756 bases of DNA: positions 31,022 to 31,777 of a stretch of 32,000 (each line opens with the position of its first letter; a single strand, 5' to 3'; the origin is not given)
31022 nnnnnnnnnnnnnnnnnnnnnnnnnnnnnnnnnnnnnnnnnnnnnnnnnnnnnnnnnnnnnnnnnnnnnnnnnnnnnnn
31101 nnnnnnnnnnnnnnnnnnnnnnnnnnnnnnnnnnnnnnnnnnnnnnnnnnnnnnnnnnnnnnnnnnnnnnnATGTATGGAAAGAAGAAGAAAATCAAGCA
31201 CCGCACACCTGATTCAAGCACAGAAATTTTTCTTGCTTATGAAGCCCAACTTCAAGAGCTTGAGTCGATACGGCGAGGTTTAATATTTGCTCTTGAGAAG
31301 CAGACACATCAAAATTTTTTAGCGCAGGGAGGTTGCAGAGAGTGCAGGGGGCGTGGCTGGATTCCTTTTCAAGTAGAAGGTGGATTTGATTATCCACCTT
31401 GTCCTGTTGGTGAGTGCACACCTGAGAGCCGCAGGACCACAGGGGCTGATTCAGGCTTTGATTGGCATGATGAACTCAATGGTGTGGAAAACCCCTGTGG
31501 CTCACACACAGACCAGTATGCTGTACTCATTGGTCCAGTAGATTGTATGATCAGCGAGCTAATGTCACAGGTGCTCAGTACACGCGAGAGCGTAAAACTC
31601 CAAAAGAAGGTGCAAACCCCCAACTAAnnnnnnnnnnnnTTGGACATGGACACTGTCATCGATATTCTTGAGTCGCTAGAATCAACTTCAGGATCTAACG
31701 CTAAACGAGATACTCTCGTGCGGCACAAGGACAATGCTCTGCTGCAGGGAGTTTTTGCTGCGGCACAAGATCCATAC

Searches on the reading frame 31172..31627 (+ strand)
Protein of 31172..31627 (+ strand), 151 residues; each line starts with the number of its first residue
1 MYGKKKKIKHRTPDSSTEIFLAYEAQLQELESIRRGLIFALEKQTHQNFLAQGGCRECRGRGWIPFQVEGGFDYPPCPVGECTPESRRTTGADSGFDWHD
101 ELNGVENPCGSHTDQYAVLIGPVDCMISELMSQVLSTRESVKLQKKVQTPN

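Call 20: find_encoding_contigs(protein=window:31172-31627:+, flank=10000, max_places=4)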
Protein window:31172-31627:+ (151 aa): 5 contigs read that carry it; 3 places shown.
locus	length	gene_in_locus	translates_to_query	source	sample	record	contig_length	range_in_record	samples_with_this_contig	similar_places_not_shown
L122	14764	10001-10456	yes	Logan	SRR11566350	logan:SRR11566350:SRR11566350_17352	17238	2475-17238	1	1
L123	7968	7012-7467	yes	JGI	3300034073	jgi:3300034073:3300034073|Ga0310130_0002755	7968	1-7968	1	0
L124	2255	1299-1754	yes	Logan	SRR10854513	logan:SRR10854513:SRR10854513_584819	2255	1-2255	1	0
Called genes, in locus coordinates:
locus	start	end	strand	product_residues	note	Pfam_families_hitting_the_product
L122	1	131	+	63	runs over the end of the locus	-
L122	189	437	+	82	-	-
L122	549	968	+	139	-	-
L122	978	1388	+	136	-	-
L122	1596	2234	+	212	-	-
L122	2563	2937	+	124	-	-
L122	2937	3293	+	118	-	-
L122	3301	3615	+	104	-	-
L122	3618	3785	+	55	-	-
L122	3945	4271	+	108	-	-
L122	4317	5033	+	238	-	-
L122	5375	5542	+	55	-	-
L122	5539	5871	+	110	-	-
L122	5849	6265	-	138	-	-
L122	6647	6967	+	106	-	-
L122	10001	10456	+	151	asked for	-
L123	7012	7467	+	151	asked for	-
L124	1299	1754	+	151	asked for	-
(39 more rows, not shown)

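Call 41: search_protein_families(library=pfam, proteins=[window:31172-31627:+], max_evalue=0.01)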
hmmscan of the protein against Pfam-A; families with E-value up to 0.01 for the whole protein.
window:31172-31627:+ (151 aa): 0 families
